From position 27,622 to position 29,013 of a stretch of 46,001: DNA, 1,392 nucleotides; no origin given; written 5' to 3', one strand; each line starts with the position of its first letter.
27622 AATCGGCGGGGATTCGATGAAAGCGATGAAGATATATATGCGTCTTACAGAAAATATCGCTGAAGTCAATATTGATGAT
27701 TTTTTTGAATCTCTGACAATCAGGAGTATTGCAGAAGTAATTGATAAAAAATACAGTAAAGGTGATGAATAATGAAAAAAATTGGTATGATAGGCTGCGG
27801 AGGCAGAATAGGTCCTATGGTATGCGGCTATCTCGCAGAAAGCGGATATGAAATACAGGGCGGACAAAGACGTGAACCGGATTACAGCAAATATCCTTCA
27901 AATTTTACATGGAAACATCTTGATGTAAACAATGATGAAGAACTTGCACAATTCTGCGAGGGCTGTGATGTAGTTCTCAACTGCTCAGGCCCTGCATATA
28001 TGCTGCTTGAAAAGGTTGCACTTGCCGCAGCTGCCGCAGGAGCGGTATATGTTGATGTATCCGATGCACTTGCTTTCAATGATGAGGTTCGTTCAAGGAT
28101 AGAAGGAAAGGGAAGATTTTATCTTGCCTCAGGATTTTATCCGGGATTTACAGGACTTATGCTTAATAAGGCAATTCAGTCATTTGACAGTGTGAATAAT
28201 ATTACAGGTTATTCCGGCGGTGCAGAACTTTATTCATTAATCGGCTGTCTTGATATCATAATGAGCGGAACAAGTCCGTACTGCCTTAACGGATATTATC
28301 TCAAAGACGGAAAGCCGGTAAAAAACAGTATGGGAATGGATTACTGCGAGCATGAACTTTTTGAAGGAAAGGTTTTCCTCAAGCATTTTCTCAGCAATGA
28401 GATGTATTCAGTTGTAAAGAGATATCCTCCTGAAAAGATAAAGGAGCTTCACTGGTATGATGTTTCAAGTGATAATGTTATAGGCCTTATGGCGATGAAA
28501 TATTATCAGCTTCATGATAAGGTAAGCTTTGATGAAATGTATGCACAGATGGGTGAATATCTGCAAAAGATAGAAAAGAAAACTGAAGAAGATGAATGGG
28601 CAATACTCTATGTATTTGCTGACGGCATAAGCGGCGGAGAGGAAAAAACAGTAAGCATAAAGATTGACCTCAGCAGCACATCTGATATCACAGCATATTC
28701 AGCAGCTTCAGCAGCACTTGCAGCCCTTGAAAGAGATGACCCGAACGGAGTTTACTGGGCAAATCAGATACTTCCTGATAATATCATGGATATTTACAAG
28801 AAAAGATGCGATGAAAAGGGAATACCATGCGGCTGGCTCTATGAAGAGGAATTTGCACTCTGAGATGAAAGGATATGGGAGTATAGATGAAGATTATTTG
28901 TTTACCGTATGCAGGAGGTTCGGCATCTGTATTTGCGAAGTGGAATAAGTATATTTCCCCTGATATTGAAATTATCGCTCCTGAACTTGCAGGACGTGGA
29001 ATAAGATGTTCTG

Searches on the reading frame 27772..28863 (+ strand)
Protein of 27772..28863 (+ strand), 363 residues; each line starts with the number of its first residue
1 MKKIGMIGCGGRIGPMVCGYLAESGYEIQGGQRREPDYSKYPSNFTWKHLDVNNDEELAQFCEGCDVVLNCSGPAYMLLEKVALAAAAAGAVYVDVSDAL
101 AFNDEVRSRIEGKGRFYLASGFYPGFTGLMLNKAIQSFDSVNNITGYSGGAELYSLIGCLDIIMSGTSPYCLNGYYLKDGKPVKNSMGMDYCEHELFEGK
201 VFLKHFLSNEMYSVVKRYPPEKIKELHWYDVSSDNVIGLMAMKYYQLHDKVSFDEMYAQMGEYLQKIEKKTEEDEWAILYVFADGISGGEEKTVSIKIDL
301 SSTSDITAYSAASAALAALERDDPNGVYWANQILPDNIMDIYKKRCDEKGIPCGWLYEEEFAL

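Call 9: search_protein_families(library=pfam, proteins=[window:27772-28863:+])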
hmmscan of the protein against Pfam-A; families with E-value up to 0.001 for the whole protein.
window:27772-28863:+ (363 aa): 3 families
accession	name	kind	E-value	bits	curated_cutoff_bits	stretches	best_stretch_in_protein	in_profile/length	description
PF03435.24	Sacchrp_dh_NADP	-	8.3e-09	36.3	25.1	1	4-98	1-100/129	Saccharopine dehydrogenase NADP binding domain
PF01370.27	Epimerase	-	0.00023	21.1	20.9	1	6-73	3-73/240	NAD dependent epimerase/dehydratase family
PF13460.12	NAD_binding_10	-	0.00044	20.6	27.2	1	8-89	1-88/184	NAD(P)H-binding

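Call 25: search_protein_families(library=ncbifam, proteins=[window:27772-28863:+], max_evalue=0.001)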
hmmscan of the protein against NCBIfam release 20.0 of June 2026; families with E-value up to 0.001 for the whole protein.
window:27772-28863:+ (363 aa): 0 families

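Call 53: search_protein_families(library=pfam, proteins=[window:27772-28863:+], max_evalue=5)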
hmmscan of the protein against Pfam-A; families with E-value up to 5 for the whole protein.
window:27772-28863:+ (363 aa): 7 families
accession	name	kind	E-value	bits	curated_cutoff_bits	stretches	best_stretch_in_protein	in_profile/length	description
PF03435.24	Sacchrp_dh_NADP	-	8.3e-09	36.3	25.1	1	4-98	1-100/129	Saccharopine dehydrogenase NADP binding domain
PF01370.27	Epimerase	-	0.00023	21.1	20.9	1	6-73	3-73/240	NAD dependent epimerase/dehydratase family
PF13460.12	NAD_binding_10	-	0.00044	20.6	27.2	1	8-89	1-88/184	NAD(P)H-binding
PF01113.26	DapB_N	-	0.0031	18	25.6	1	3-78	2-81/124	Dihydrodipicolinate reductase, N-terminus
PF01118.30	Semialdhyde_dh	-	0.03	15.2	26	1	41-106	41-106/121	Semialdehyde dehydrogenase, NAD binding domain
PF03446.21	NAD_binding_2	-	0.1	13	21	1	3-99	1-95/161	NAD binding domain of 6-phosphogluconate dehydrogenase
PF22059.2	GumK_N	-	0.19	12.1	27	1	56-102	102-147/171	Glucuronosyltransferase GumK, N-terminal domain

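Call 54: search_solved_structures(query=window:27772-28863:+, max_evalue=1)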
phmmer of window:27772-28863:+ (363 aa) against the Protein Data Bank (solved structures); distinct sequences matched with E-value up to 1: 9.
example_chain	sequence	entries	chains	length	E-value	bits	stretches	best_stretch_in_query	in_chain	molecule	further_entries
3dqp_A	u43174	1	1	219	5e-05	25.9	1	3-87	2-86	Oxidoreductase ylbE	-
3ic5_A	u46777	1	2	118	0.00052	22.5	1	7-112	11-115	putative saccharopine dehydrogenase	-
3dhn_A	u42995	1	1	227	0.0033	19.9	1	1-76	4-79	NAD-dependent epimerase/dehydratase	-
8d57_A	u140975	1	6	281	0.013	17.9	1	3-109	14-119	4-hydroxy-tetrahydrodipicolinate reductase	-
5l3z_A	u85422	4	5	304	0.062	15.7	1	3-95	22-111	polyketide ketoreductase SimC7 | SimC7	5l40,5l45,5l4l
4jgb_A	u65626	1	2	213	0.36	13.2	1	1-88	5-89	Putative exported protein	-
9xzp_A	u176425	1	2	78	0.7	12.2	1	3-73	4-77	De novo protein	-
3k2k_A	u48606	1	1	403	0.77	12.1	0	102-177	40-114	putative carboxypeptidase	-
3uhj_A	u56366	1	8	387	0.94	11.8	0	74-134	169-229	Probable glycerol dehydrogenase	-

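Call 76: find_homologous_proteins(query=window:27772-28863:+)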
Query window:27772-28863:+ (363 aa): 10 proteins with E <= 0.001 among 8000 candidates.
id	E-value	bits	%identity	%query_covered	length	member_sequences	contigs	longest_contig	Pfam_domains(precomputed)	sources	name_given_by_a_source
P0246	1.3e-246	836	99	100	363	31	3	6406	PF03435.25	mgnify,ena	mgnify:CR=1 FL=1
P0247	1.2e-216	737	86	100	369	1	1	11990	PF03435.25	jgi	-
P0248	1.7e-206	704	80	100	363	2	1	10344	PF03435.25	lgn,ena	-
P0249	2.0e-179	615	73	99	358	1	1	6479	PF03435.25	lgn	-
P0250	3.8e-173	594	66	100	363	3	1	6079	PF03435.25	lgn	-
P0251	1.4e-167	576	68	99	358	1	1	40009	-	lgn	-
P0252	5.2e-157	541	61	100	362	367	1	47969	PF03435.25,PF01370.28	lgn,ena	-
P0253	2.4e-155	535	61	100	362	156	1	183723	PF03435.25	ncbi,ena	-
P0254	1.7e-101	358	41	96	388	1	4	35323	-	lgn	-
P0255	4.9e-96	340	63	61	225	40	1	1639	PF03435.25,PF01370.28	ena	-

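Call 84: predict_structure(alignment_id=A3)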
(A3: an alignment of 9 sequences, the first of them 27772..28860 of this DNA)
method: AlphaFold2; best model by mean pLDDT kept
length: 363 residues; sequences in the alignment: 9
mean_pLDDT: 80.5   pTM: 0.82
mean pLDDT of the five models: 80.5, 77.8, 77.3, 76.9, 76.6
residues with pLDDT >= 90: 117; 70-90: 157; 50-70: 70; < 50: 19
segments of 3 or more residues with pLDDT < 50: 155-171
pLDDT, mean of each block of 10 residues (from residue 1): 84 85 93 88 93 91 93 68 92 76 73 85 83 94 90 52 43 76 78 81 80 87 91 68 62 65 62 72 94 89 80 91 83 89 89 83 60
secondary structure, 60 per line:
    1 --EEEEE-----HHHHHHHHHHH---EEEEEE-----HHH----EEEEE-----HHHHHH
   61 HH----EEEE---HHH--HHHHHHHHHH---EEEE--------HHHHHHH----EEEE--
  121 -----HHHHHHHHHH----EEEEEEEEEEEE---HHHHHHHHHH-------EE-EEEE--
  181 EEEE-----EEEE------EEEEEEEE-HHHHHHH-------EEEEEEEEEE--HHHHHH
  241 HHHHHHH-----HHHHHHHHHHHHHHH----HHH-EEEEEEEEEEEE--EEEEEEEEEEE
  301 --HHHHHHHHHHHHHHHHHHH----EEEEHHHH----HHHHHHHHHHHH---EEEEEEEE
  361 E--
elements in order: E3-7 H13-23 E27-32 E45-49 H55-62 E67-70 H79-88 E92-95 H104-110 E115-118 H126-135 E140-151 H155-164 E175-178 E181-184 E190-193 E200-207 H209-215 E223-232 H235-247 H253-267 E276-287 E290-300 H303-321 E326-329 H330-333 H338-349 E353-361

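Call 87: fold_search(model_id=the predicted structure, library=pdb)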
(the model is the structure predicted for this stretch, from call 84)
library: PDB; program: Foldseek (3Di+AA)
matches with E <= 10: 1258; with E <= 0.001: 354
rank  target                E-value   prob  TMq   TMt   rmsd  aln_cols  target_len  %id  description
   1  8h4z_A                1.1e-17  1.00  0.66  0.62   5.7       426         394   16  Crystal structure of carboxyspermidine dehydrogenase from Helicobacter pylori in space group P21212 (released 2022-11-09)
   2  8h4z_D                1.4e-17  1.00  0.66  0.62   5.7       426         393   16  Crystal structure of carboxyspermidine dehydrogenase from Helicobacter pylori in space group P21212 (released 2022-11-09)
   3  3abi_A                1.6e-17  1.00  0.68  0.70   5.0       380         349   15  Crystal Structure of L-Lysine Dehydrogenase from Hyperthermophilic Archaeon Pyrococcus horikoshii (released 2009-12-29)
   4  8h4z_C                2.0e-17  1.00  0.66  0.63   5.7       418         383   17  Crystal structure of carboxyspermidine dehydrogenase from Helicobacter pylori in space group P21212 (released 2022-11-09)
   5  8h50_B                2.2e-17  1.00  0.66  0.62   5.7       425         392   15  Crystal structure of carboxyspermidine dehydrogenase from Helicobacter pylori in space group C2221 (released 2022-11-09)
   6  8h4z_B                2.3e-17  1.00  0.65  0.62   5.8       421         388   16  Crystal structure of carboxyspermidine dehydrogenase from Helicobacter pylori in space group P21212 (released 2022-11-09)
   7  8deb_A                2.6e-17  1.00  0.72  0.66   5.6       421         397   18  Bacteroides fragilis carboxyspermidine dehydrogenase (released 2023-08-02)
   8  8deb_B                3.1e-17  1.00  0.69  0.66   5.7       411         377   17  Bacteroides fragilis carboxyspermidine dehydrogenase (released 2023-08-02)
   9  8h50_C                3.6e-17  1.00  0.68  0.63   5.4       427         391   16  Crystal structure of carboxyspermidine dehydrogenase from Helicobacter pylori in space group C2221 (released 2022-11-09)
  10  3abi_B                5.1e-17  1.00  0.66  0.69   5.7       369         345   17  Crystal Structure of L-Lysine Dehydrogenase from Hyperthermophilic Archaeon Pyrococcus horikoshii (released 2009-12-29)
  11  4ina_B                5.5e-17  1.00  0.68  0.63   5.6       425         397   18  Crystal Structure of the Q7MSS8_WOLSU protein from Wolinella succinogenes. Northeast Structural Genomics Consortium Ta (released 2013-01-16)
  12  8h52                  5.5e-17  1.00  0.66  0.61   5.6       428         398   15  Crystal structure of Helicobacter pylori carboxyspermidine dehydrogenase in complex with NADP (released 2022-11-09)
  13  8h50_A                2.6e-16  1.00  0.67  0.63   5.3       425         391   16  Crystal structure of carboxyspermidine dehydrogenase from Helicobacter pylori in space group C2221 (released 2022-11-09)
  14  2axq                  2.6e-16  1.00  0.65  0.54   8.6       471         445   15  Apo histidine-tagged saccharopine dehydrogenase (L-Glu forming) from Saccharomyces cerevisiae (released 2006-08-15)
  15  4ina_A                5.3e-16  1.00  0.68  0.63   5.4       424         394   18  Crystal Structure of the Q7MSS8_WOLSU protein from Wolinella succinogenes. Northeast Structural Genomics Consortium Ta (released 2013-01-16)
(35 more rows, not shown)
